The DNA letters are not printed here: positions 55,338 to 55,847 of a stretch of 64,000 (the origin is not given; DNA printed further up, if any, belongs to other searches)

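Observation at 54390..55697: XrtF exosortase module preceded by a 69-aa gene with a P-I-D / TM / basic C-terminal sorting signal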

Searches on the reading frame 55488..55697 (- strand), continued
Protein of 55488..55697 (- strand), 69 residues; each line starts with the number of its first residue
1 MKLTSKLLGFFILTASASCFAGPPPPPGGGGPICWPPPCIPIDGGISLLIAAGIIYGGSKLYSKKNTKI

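Call 34: find_encoding_contigs(protein=P0245, flank=5000, max_places=2)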
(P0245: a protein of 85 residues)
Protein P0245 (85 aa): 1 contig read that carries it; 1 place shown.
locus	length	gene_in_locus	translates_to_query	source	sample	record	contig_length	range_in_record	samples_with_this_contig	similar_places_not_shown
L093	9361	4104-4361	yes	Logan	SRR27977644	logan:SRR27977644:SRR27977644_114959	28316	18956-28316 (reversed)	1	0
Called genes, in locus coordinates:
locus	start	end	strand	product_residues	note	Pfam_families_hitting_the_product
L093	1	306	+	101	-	?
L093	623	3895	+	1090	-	PF18962:Por_Secre_tail (weak)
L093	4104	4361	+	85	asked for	PF28310:PID_CTERM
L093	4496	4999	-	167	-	-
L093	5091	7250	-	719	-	-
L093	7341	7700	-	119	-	PF03965:Penicillinase_R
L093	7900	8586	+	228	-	PF00005:ABC_tran, PF13304:AAA_21 (faint)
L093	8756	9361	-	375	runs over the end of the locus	PF13692:Glyco_trans_1_4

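Call 45: find_homologous_proteins(query=A3, max_evalue=0.01)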
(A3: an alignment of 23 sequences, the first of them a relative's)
Query A3 (23 sequences) (68 aa, profile of the alignment): 2340 proteins with E <= 0.01 among 8000 candidates; the best 120 are listed.
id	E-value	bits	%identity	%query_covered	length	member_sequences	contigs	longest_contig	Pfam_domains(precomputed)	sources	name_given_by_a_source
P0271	4.4e-25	105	52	43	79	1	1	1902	PF28310.1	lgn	-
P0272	6.6e-25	105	46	41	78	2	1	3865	PF28310.1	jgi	jgi:hypothetical protein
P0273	8.9e-25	104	59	43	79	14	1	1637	PF28310.1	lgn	-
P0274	9.5e-25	104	55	43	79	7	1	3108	PF28310.1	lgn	-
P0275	1.3e-24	104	52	43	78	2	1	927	PF28310.1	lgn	-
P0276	1.4e-24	103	69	38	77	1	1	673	PF28310.1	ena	-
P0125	1.5e-24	103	60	44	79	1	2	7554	PF28310.1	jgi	jgi:hypothetical protein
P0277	1.8e-24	103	52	43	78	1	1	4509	PF28310.1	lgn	-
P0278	2.2e-24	103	52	40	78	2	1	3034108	PF28310.1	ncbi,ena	-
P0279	2.7e-24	103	52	43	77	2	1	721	PF28310.1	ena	-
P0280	3.5e-24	102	54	41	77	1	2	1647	PF28310.1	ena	-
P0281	4.2e-24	102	48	43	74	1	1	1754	PF28310.1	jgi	jgi:hypothetical protein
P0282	4.9e-24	102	60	44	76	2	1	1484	PF28310.1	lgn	-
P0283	7.3e-24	101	52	43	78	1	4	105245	PF28310.1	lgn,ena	-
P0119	1.0e-23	101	63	40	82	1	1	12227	PF28310.1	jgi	-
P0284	1.1e-23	101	54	38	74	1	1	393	PF28310.1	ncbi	-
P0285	1.5e-23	100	55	43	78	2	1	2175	PF28310.1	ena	-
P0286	1.6e-23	100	54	41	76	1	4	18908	PF28310.1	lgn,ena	-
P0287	1.7e-23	100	66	43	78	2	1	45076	PF28310.1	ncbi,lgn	ncbi:MAG: hypothetical protein Kow0079_01900 [Vicingaceae bacterium]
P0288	2.0e-23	100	57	41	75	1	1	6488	PF28310.1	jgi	jgi:hypothetical protein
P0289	2.2e-23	100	63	35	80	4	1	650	PF28310.1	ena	-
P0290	2.3e-23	100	62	43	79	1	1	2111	PF28310.1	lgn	-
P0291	2.7e-23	99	50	41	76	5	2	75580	PF28310.1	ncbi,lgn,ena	-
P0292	3.9e-23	99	50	41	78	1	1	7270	PF28310.1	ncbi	-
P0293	5.0e-23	99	62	38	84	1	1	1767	PF28310.1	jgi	jgi:hypothetical protein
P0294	5.0e-23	99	54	41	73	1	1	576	PF28310.1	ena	-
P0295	5.6e-23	98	62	43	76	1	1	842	PF28310.1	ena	-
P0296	5.8e-23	98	68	32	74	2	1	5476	PF28310.1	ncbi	-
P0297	6.9e-23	98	42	93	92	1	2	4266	PF28310.1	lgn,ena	-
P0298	7.1e-23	98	57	41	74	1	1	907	PF28310.1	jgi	-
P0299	7.6e-23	98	63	44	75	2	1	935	PF28310.1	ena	-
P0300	7.6e-23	98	57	41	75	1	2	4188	PF28310.1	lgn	-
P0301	8.0e-23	98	57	44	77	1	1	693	PF28310.1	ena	-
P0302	8.3e-23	98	65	46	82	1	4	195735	PF28310.1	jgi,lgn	jgi:hypothetical protein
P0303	8.4e-23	98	53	50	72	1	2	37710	PF28310.1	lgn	-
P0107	9.6e-23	98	63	40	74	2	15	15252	PF28310.1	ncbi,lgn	-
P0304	1.2e-22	97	57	41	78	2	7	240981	PF28310.1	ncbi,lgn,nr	ncbi:MAG: hypothetical protein HUU48_00575 [Flavobacteriales bacterium]|nr:hypothetical protein [Fla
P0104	1.3e-22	97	63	40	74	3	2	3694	PF28310.1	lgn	-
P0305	1.4e-22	97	46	41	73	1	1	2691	PF28310.1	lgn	-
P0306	1.4e-22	97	54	41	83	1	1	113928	PF28310.1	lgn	-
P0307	1.7e-22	97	53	44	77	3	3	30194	PF28310.1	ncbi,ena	-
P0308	1.7e-22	97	54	41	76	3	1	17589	PF28310.1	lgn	-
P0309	1.8e-22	97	35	88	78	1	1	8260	PF28310.1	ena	-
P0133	1.9e-22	97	56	47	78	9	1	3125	PF28310.1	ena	-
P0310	2.0e-22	97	65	50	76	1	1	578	PF28310.1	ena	-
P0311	2.0e-22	97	65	50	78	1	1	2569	PF28310.1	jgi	jgi:hypothetical protein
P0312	2.2e-22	96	54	38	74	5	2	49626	PF28310.1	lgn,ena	-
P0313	2.3e-22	96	50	38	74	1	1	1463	PF28310.1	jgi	-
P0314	2.4e-22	96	68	46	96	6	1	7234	PF28310.1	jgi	jgi:hypothetical protein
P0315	2.4e-22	96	58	56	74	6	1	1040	PF28310.1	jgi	jgi:hypothetical protein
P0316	2.5e-22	96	34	94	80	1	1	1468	PF28310.1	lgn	-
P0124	2.5e-22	96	34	94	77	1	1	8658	PF28310.1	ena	-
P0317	2.5e-22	96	54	41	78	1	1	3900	PF28310.1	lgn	-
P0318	2.6e-22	96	61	46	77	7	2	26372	PF28310.1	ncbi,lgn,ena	-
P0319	2.6e-22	96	35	94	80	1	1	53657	PF28310.1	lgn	-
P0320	2.7e-22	96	58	49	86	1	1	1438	PF28310.1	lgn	-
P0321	3.2e-22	96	57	41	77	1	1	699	PF28310.1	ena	-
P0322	3.3e-22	96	35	96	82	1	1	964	PF28310.1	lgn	-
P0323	3.6e-22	96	54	41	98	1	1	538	PF28310.1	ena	-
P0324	3.6e-22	96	60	44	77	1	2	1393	PF28310.1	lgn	-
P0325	4.4e-22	96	55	56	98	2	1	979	PF28310.1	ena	-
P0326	4.5e-22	95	37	94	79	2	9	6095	PF28310.1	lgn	-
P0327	4.8e-22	95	61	41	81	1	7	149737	PF28310.1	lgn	-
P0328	4.8e-22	95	68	50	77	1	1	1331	PF28310.1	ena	-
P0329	4.9e-22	95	55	49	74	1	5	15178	PF28310.1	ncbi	ncbi:MAG: PID-CTERM protein-sorting domain-containing protein [Bacteroidia bacterium]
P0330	5.0e-22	95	53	50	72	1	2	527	PF28310.1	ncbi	-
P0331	5.0e-22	95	54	41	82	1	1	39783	PF28310.1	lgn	-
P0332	5.1e-22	95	56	50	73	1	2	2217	PF28310.1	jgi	jgi:hypothetical protein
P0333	5.1e-22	95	59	40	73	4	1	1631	PF28310.1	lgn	-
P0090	5.4e-22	95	67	49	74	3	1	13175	PF28310.1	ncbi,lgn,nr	ncbi:MAG: hypothetical protein IT237_03730 [Bacteroidia bacterium]|nr:hypothetical protein [Bacteroi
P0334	5.4e-22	95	67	41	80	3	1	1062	PF28310.1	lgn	-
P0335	5.4e-22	95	55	46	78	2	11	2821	PF28310.1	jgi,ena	-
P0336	5.5e-22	95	31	85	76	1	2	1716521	PF28310.1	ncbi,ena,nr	ncbi:MAG: hypothetical protein H6587_12750 [Flavobacteriales bacterium]|nr:hypothetical protein [Fla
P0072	6.0e-22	95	62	50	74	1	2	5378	PF28310.1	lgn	-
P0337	6.3e-22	95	59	43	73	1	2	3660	PF28310.1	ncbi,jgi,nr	ncbi:MAG: hypothetical protein K0S12_2507 [Bacteroidetes bacterium]|jgi:hypothetical protein|nr:hypo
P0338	6.6e-22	95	67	31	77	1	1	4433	PF28310.1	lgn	-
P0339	6.8e-22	95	59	43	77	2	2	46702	PF28310.1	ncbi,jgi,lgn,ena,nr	ncbi:MAG: hypothetical protein CVT95_05765 [Bacteroidetes bacterium HGW-Bacteroidetes-12]|nr:MAG: hy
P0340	7.1e-22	95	53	50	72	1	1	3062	PF28310.1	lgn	-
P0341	7.2e-22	95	57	44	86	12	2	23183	PF28310.1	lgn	-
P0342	7.3e-22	95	59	43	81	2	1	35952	PF28310.1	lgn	-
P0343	7.3e-22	95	56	47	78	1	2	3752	PF28310.1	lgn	-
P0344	8.2e-22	95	61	41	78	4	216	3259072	PF28310.1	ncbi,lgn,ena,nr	ncbi:MAG: hypothetical protein HND27_04765 [Bacteroidetes bacterium]|nr:hypothetical protein [Flavob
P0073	9.0e-22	95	62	50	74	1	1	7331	PF28310.1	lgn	-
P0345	9.2e-22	94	-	-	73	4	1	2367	PF28310.1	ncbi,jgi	jgi:hypothetical protein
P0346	9.4e-22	94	56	47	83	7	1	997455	PF28310.1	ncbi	-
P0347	1.0e-21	94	54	41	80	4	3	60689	PF28310.1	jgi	jgi:hypothetical protein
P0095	1.2e-21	94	68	37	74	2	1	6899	PF28310.1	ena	-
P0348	1.2e-21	94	58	49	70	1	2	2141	PF28310.1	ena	-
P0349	1.2e-21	94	57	44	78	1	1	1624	PF28310.1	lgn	-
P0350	1.3e-21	94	50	41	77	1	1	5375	PF28310.1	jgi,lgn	jgi:hypothetical protein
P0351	1.3e-21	94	52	43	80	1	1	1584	PF28310.1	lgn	-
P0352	1.5e-21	94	59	40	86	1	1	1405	PF28310.1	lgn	-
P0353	1.5e-21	94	50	44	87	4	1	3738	PF28310.1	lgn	-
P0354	1.5e-21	94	-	-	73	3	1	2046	PF28310.1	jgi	jgi:hypothetical protein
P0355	1.6e-21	94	62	50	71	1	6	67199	PF28310.1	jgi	jgi:hypothetical protein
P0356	1.6e-21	94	59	47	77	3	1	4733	PF28310.1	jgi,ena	-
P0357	1.6e-21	94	-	-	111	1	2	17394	PF28310.1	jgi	jgi:hypothetical protein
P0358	1.7e-21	94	55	43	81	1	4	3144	PF28310.1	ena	-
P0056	1.7e-21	94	59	47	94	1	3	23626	PF28310.1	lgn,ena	-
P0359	1.8e-21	94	59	50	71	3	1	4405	PF28310.1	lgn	-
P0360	1.8e-21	94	63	40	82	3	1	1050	PF28310.1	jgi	jgi:hypothetical protein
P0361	1.8e-21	94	61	46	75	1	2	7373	PF28310.1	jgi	-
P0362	1.8e-21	94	64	49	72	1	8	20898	PF28310.1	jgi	jgi:hypothetical protein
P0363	1.8e-21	94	57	41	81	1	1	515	PF28310.1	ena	-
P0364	1.8e-21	94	62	31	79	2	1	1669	PF28310.1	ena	-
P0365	1.8e-21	94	57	44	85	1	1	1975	PF28310.1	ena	-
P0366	1.9e-21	94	-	-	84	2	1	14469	PF28310.1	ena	-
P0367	1.9e-21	94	58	38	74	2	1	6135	PF28310.1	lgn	-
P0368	1.9e-21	94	54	41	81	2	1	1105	PF28310.1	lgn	-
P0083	1.9e-21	93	64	49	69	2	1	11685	PF28310.1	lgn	-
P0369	2.0e-21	93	59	40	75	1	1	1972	PF28310.1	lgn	-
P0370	2.1e-21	93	45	43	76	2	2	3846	PF28310.1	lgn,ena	-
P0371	2.1e-21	93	55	49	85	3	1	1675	PF28310.1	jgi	jgi:hypothetical protein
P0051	2.2e-21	93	56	50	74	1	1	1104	PF28310.1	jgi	jgi:hypothetical protein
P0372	2.3e-21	93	58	49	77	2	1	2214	PF28310.1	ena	-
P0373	2.3e-21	93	44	93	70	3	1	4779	PF28310.1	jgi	jgi:hypothetical protein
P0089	2.4e-21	93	55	49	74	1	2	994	PF28310.1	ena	-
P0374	2.5e-21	93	55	49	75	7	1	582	PF28310.1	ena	-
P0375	2.5e-21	93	56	47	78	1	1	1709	PF28310.1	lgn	-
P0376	2.5e-21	93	57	44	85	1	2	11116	PF28310.1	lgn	-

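Call 46: find_encoding_contigs(protein=P0344, flank=5000, max_places=3)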
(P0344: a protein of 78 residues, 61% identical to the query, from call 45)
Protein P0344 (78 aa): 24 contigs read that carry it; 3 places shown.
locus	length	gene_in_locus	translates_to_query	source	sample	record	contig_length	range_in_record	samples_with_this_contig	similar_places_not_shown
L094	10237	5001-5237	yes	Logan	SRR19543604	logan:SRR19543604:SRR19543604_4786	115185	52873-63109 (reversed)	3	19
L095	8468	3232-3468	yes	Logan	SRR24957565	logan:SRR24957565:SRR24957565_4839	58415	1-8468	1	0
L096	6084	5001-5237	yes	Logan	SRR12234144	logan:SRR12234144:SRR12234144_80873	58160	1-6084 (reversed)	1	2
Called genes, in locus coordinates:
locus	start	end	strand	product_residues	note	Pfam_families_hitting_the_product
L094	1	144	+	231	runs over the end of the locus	PF13472:Lipase_GDSL_2 (weak)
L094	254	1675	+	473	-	PF01943:Polysacc_synt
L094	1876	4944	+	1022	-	PF26628:DUF8202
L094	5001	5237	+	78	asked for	PF28310:PID_CTERM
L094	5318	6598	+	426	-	PF00464:SHMT, PF00155:Aminotran_1_2 (weak)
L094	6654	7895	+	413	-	PF09298:FAA_hydrolase_N, PF01557:FAA_hydrolase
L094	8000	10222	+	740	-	PF13328:HD_4, PF01966:HD, PF04607:RelA_SpoT, PF02824:TGS, PF28438:RelA_RIS, PF13291:ACT_4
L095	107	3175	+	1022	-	PF26628:DUF8202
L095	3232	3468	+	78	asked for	PF28310:PID_CTERM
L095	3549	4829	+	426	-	PF00464:SHMT, PF00155:Aminotran_1_2 (weak)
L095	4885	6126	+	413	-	PF09298:FAA_hydrolase_N, PF01557:FAA_hydrolase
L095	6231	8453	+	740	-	PF13328:HD_4, PF01966:HD, PF04607:RelA_SpoT, PF02824:TGS, PF28438:RelA_RIS, PF13291:ACT_4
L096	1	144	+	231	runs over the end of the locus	PF13472:Lipase_GDSL_2 (weak)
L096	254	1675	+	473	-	PF01943:Polysacc_synt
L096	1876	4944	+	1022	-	PF26628:DUF8202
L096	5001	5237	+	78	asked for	PF28310:PID_CTERM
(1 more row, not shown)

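Call 47: find_encoding_contigs(protein=P0336, flank=5000, max_places=2)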
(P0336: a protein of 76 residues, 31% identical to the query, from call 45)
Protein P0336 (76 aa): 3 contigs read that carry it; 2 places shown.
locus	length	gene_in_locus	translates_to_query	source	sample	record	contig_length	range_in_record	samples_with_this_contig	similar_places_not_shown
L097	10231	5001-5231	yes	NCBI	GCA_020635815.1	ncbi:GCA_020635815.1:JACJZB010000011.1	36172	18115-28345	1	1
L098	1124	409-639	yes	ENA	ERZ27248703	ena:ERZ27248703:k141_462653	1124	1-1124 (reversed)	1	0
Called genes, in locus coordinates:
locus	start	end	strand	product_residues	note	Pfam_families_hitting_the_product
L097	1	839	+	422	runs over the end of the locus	PF04230:PS_pyruv_trans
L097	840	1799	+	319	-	PF00535:Glycos_transf_2, PF13641:Glyco_tranf_2_3 (faint)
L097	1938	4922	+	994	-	PF13385:Laminin_G_3, PF26628:DUF8202, PF18962:Por_Secre_tail (weak)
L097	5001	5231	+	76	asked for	PF28310:PID_CTERM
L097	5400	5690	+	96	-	PF01541:GIY-YIG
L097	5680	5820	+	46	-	-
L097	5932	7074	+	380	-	PF02540:NAD_synthase (faint)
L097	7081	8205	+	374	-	-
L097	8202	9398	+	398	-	PF13692:Glyco_trans_1_4 (weak)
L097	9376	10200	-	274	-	PF05050:Methyltransf_21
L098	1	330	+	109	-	?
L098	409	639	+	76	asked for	PF28310:PID_CTERM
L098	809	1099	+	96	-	PF01541:GIY-YIG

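Call 51: find_encoding_contigs(protein=P0278, flank=10000, max_places=1)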
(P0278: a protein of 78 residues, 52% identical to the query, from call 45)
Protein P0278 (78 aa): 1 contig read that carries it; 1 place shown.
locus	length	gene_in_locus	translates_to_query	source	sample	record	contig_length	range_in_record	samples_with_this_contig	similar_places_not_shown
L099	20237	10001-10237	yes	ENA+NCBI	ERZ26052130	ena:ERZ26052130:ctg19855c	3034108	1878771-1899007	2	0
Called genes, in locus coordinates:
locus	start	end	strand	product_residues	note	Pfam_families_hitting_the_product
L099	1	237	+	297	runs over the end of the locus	PF13847:Methyltransf_31 (weak), PF08241:Methyltransf_11, PF08242:Methyltransf_12 (weak), PF13649:Methyltransf_25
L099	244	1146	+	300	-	PF00291:PALP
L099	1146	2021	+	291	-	PF00288:GHMP_kinases_N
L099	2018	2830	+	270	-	PF00685:Sulfotransfer_1, PF13469:Sulfotransfer_3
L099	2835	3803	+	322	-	PF00535:Glycos_transf_2, PF13641:Glyco_tranf_2_3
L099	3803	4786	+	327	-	PF00852:Glyco_transf_10 (weak)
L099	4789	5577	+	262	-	PF05401:NodS (weak), PF13489:Methyltransf_23, PF13847:Methyltransf_31, PF08241:Methyltransf_11, PF08242:Methyltransf_12, PF13649:Methyltransf_25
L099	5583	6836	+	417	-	PF13439:Glyco_transf_4, PF20706:GT4-conflict, PF00534:Glycos_transf_1, PF13692:Glyco_trans_1_4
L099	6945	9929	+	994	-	PF26628:DUF8202, PF10162:G8 (faint)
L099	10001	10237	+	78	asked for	PF28310:PID_CTERM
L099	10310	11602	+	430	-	PF00464:SHMT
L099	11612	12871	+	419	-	PF09298:FAA_hydrolase_N, PF01557:FAA_hydrolase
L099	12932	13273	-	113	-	PF07666:MpPF26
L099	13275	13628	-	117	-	PF13828:DUF4190 (faint), PF07666:MpPF26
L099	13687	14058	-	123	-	PF18936:DUF5684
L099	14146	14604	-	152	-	-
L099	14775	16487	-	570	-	PF17899:Peptidase_M61_N, PF05299:Peptidase_M61, PF17820:PDZ_6 (weak)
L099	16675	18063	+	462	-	PF00890:FAD_binding_2 (weak), PF01266:DAO (faint), PF01494:FAD_binding_3 (faint), PF03486:HI0933_like (faint), PF07992:Pyr_redox_2, PF13738:Pyr_redox_3, PF00070:Pyr_redox, PF02852:Pyr_redox_dim, +3 more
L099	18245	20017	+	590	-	PF00270:DEAD, PF04851:ResIII (faint), PF00271:Helicase_C, PF28538:Helicase_helical, PF03880:DbpA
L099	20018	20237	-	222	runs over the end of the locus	PF00588:SpoU_methylase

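Call 57: search_protein_families(library=pfam, proteins=[L099:6945-9929:+, L094:1876-4944:+], max_evalue=0.001)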
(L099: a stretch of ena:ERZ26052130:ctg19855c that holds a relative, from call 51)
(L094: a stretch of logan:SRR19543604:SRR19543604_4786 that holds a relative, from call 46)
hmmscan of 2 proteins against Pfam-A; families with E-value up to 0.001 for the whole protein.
L099:6945-9929:+ (994 aa): 1 family
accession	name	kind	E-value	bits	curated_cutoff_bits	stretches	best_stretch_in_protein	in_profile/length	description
PF10162.14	G8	-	1.8e-05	25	22.9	1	418-516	1-89/124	G8 domain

L094:1876-4944:+ (1022 aa): 0 families

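Call 65: find_related_loci(query=A1, collection=metagenome_contigs, flank=10000)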
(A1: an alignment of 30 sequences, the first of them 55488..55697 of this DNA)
Query A1 (69 aa) in metagenome_contigs; peptide patterns used: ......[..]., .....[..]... (x = any residue, [..] = any of these).
600 stretches matched a pattern (row limit reached: there are more); 190 encode a relative of the query (tblastn E <= 1e-3); the best 80 are kept; 80 distinct loci.
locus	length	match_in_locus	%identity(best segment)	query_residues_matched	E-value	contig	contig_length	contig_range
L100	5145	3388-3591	63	1-68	2e-25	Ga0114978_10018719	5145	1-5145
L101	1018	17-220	68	1-68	2e-21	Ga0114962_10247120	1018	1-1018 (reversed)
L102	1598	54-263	64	2-68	7e-21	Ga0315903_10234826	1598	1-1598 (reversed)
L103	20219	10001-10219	59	2-68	7e-21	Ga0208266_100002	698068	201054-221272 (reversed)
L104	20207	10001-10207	87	1-69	2e-20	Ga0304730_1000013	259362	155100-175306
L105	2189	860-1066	87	1-69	2e-20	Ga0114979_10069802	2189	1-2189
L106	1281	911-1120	61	1-68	1e-18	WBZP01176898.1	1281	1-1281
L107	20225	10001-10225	59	1-68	2e-19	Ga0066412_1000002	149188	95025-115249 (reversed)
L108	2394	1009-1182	56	7-68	2e-16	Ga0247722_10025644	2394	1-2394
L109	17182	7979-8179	63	1-68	4e-16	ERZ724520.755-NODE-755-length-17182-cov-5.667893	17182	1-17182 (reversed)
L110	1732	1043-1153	84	32-68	4e-16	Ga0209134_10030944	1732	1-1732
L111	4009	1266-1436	55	1-62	6e-16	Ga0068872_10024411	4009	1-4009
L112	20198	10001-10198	59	1-66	5e-16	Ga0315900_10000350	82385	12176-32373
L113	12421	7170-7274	86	34-68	5e-16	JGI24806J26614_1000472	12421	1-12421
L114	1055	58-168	84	32-68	6e-16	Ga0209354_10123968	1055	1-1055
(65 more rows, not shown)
